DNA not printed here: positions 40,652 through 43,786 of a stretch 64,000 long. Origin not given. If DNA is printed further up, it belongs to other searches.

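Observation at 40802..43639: Cytoplasmic kinase fused to an FGE-sulfatase-like domain and an alpha/beta-hydrolase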

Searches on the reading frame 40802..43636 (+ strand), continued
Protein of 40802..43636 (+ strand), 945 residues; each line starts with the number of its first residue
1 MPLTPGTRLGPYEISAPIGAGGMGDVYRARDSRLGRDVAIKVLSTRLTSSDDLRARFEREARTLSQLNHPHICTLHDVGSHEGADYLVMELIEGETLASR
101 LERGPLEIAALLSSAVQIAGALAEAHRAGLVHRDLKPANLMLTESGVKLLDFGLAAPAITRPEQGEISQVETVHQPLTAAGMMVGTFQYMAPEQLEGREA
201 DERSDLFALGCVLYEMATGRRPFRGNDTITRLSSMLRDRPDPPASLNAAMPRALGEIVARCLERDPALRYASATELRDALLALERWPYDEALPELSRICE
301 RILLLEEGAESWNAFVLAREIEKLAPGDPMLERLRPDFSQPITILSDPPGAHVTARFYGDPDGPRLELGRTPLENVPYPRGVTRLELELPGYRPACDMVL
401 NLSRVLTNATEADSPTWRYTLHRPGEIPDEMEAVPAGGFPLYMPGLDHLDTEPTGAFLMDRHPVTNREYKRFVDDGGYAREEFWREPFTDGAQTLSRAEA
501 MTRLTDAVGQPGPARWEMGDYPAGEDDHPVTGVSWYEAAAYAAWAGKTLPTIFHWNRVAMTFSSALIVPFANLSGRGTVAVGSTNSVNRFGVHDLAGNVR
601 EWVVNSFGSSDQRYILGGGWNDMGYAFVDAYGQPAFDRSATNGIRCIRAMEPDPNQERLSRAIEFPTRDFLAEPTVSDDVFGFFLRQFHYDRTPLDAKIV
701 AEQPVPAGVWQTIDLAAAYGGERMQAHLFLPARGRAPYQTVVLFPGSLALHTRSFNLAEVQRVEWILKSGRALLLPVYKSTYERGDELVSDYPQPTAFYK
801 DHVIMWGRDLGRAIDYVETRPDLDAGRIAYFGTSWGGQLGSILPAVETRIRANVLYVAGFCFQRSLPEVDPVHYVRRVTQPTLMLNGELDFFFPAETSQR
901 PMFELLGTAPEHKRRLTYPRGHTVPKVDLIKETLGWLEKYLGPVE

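Call 6: search_protein_families(library=ncbifam, proteins=[window:40802-43636:+], max_evalue=0.1)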
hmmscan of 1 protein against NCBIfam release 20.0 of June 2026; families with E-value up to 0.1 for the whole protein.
window:40802-43636:+ (945 aa): 33 families (the best 25 are shown)
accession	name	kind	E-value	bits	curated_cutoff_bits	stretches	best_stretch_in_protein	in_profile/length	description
NF033483.0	PknB_PASTA_kin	equivalog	2e-86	291.2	450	1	12-283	9-268/563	Stk1 family PASTA domain-containing Ser/Thr kinase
NF052427.1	StpK7MSMEG_1200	equivalog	2.9e-61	207.7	900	1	7-279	4-264/601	serine/threonine protein kinase StpK7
NF009651.0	PRK13184.1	equivalog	2e-49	168.4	839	1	10-280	2-287/932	serine/threonine-protein kinase PknD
NF047741.1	antiphage_MADS6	equivalog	1.6e-42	145.9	460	2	99-282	287-459/612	methylation-associated defense system protein kinase MAD6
TIGR03903.1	TOMM_kin_cyc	equivalog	8.1e-40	136.6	705.75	1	35-283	3-247/1267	TOMM system kinase/cyclase fusion protein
NF053615.1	SerThrKinAfsKStmc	equivalog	9.4e-35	120.5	1300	1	7-276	10-260/809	protein serine/threonine kinase AfsK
NF038150.1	lanthi_synth_IV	equivalog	6.7e-32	110.7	650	1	11-284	190-457/851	class IV lanthionine synthetase LanL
NF033442.0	BREX_PglW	equivalog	2.5e-23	81.8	990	1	12-279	514-765/1391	BREX system serine/threonine kinase PglW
TIGR03440.2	egtB_TIGR03440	equivalog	8.7e-23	81.1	360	1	456-607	205-352/413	ergothioneine biosynthesis protein EgtB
NF041186.1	SenA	equivalog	6.6e-19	68.6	420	1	456-563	203-306/382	selenoneine synthase SenA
NF038151.1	lanthi_synth_III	equivalog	1.8e-15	56.4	575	1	10-164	220-392/833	class III lanthionine synthetase LanKC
TIGR03724.2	arch_bud32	equivalog_domain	2.2e-11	43.6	125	1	54-156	37-132/193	KEOPS complex kinase/ATPase Bud32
NF011463.0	PRK14879.1-4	equivalog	2.8e-11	43.3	188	1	53-156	61-161/237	Kae1-associated kinase Bud32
NF058632.1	SerThrKinPrkT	equivalog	8.9e-11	41.4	280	1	12-149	23-157/322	serine/threonine protein kinase PrkT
NF011464.0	PRK14879.1-7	equivalog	4e-10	39.8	246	1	56-156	52-150/221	Kae1-associated kinase Bud32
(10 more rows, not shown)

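Call 27: find_encoding_contigs(protein=P0002, flank=8000, max_places=2)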
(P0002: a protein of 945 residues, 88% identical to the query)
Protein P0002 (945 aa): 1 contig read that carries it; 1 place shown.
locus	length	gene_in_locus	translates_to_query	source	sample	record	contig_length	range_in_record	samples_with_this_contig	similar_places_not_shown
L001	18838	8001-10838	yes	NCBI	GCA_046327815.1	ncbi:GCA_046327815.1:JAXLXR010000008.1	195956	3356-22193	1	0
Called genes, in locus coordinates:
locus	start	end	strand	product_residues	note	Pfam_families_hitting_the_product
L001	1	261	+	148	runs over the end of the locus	PF13924:Lipocalin_5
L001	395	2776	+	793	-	PF09586:YfhO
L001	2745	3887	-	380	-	PF02073:Peptidase_M29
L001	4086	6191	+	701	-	PF13517:FG-GAP_3 (faint), PF13860:FlgD_ig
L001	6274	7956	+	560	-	PF03935:SKN1_KRE6_Sbg1, PF00722:Glyco_hydro_16, PF26113:GH16_XgeA, PF03935:SKN1_KRE6_Sbg1 (weak), PF13860:FlgD_ig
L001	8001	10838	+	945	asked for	PF00069:Pkinase, PF01636:APH (faint), PF03109:ABC1 (faint), PF07714:PK_Tyr_Ser-Thr, PF03781:FGE-sulfatase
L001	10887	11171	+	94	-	PF10041:DUF2277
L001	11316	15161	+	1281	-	-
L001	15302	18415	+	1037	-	PF00069:Pkinase, PF07714:PK_Tyr_Ser-Thr, PF13424:TPR_12, PF13424:TPR_12, PF17874:TPR_MalT, PF13424:TPR_12, PF13424:TPR_12, PF13424:TPR_12, +9 more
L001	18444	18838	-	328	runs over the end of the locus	PF00248:Aldo_ket_red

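Call 28: find_encoding_contigs(protein=P0056, flank=8000, max_places=2)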
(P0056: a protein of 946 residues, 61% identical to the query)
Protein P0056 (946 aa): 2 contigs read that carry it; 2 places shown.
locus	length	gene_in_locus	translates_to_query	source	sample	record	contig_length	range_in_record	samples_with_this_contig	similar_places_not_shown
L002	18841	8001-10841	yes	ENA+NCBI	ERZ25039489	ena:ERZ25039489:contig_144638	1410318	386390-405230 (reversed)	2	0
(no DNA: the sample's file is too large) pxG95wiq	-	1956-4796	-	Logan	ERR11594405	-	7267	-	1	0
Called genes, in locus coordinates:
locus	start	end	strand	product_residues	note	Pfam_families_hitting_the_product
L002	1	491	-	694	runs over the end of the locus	PF00041:fn3 (faint), PF25833:Fn3_SaeA_3rd (faint), PF25832:Fn3_SaeA_2nd (faint)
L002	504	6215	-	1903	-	PF17802:SpaA (faint), PF17210:SdrD_B (faint), PF13620:CarboxypepD_reg, PF13715:CarbopepD_reg_2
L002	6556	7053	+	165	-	-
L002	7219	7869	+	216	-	-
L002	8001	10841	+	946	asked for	PF00069:Pkinase, PF01636:APH (faint), PF03109:ABC1 (faint), PF07714:PK_Tyr_Ser-Thr, PF03781:FGE-sulfatase, PF01738:DLH (weak)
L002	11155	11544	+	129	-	-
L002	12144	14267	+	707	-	PF17874:TPR_MalT (faint), PF13424:TPR_12 (weak), PF07728:AAA_5 (faint), PF00158:Sigma54_activat, PF14532:Sigma54_activ_2, PF25601:AAA_lid_14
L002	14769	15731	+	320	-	-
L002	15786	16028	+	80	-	-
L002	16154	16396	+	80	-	-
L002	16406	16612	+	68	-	-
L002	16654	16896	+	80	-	-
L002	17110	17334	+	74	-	-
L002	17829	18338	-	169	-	-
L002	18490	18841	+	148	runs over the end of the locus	PF09832:DUF2059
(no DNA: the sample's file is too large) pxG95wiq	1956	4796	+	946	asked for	PF00069:Pkinase, PF01636:APH (faint), PF03109:ABC1 (faint), PF07714:PK_Tyr_Ser-Thr, PF03781:FGE-sulfatase, PF01738:DLH (weak)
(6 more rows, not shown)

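Call 30: find_encoding_contigs(protein=P0111, flank=6000, max_places=1)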
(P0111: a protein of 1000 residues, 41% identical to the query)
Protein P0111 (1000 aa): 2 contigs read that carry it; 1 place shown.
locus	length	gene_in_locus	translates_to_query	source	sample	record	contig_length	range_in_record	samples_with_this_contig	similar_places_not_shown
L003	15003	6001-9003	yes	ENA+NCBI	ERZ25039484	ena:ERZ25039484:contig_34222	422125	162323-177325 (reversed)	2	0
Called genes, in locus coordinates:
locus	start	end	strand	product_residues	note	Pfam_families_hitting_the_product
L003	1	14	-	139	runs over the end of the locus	-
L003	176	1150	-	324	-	PF02423:OCD_Mu_crystall, PF01488:Shikimate_DH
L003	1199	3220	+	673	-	PF00069:Pkinase, PF01636:APH (faint), PF07714:PK_Tyr_Ser-Thr, PF03109:ABC1 (weak)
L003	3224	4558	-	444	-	PF13442:Cytochrome_CBB3 (faint)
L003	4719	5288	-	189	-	PF07638:Sigma70_ECF, PF08281:Sigma70_r4_2, PF04545:Sigma70_r4 (weak)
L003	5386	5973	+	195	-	-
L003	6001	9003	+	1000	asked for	PF00069:Pkinase, PF07714:PK_Tyr_Ser-Thr, PF03109:ABC1 (weak), PF03781:FGE-sulfatase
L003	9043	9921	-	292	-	PF00753:Lactamase_B, PF23023:Anti-Pycsar_Apyc1 (weak)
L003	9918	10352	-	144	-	-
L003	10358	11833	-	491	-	PF00171:Aldedh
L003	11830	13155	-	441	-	PF03972:MmgE_PrpD_N, PF19305:MmgE_PrpD_C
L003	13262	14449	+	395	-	PF07690:MFS_1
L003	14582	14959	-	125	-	PF02627:CMD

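Call 31: find_encoding_contigs(protein=P0085, flank=6000, max_places=1)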
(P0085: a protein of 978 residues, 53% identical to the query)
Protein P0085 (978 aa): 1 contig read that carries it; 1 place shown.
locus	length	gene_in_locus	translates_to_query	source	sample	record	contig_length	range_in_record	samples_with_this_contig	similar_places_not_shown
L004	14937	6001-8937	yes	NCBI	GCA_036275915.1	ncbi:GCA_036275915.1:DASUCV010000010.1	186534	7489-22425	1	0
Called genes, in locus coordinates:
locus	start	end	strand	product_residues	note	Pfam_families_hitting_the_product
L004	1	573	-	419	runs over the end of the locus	-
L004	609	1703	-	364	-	PF07853:DUF1648, PF19124:DUF5808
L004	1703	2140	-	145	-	PF07883:Cupin_2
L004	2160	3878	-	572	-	PF07676:PD40 (faint)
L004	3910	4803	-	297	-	-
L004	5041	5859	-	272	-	-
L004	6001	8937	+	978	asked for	PF00069:Pkinase, PF07714:PK_Tyr_Ser-Thr, PF01636:APH (weak), PF03781:FGE-sulfatase, PF00561:Abhydrolase_1 (faint)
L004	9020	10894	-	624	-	PF03009:GDPD, PF13653:GDPD_2 (weak)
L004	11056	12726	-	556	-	PF01435:Peptidase_M48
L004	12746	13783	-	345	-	PF03544:TonB_C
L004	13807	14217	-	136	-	-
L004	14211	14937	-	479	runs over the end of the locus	-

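Call 63: search_protein_families(library=padloc, proteins=[window:40802-43636:+], max_evalue=0.001)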
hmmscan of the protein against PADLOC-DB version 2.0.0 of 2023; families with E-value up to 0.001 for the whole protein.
window:40802-43636:+ (945 aa): 35 families (the best 25 are shown)
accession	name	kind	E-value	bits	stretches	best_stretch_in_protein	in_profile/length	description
PDLC04042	PD-T4-6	-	2.5e-89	297.8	1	9-285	8-274/292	-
PDLC04061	PD-T4-6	-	3.4e-88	295.4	1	10-283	16-283/510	-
PDLC04053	PD-T4-6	-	3.5e-87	290.7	1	6-282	5-270/311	-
PDLC04043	PD-T4-6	-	1.5e-80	269.5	1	6-281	11-275/452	-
PDLC04039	PD-T4-6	-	3.4e-79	265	1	6-304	10-297/458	-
PDLC04060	PD-T4-6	-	4.8e-77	257.9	1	10-283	8-269/486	-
PDLC04041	PD-T4-6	-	1.7e-71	239.8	1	3-280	21-290/443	-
PDLC04054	PD-T4-6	-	5.2e-71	237.9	1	1-283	1-273/347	-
PDLC04052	PD-T4-6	-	3.8e-69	232.2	1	10-285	9-278/496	-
PDLC04138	mad6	-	6.1e-68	228.3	1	6-285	47-315/659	mads_6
PDLC04047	PD-T4-6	-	2.9e-66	221.8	1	8-280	8-269/327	-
PDLC04057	PD-T4-6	-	5e-66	221.5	1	10-281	8-268/443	-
PDLC01088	C3a189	-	2.7e-65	219.4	1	18-292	5-269/840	kinase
PDLC04040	PD-T4-6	-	3.1e-65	218.9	1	18-280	2-262/547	-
PDLC04048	PD-T4-6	-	2e-58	196.5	1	11-280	11-269/354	-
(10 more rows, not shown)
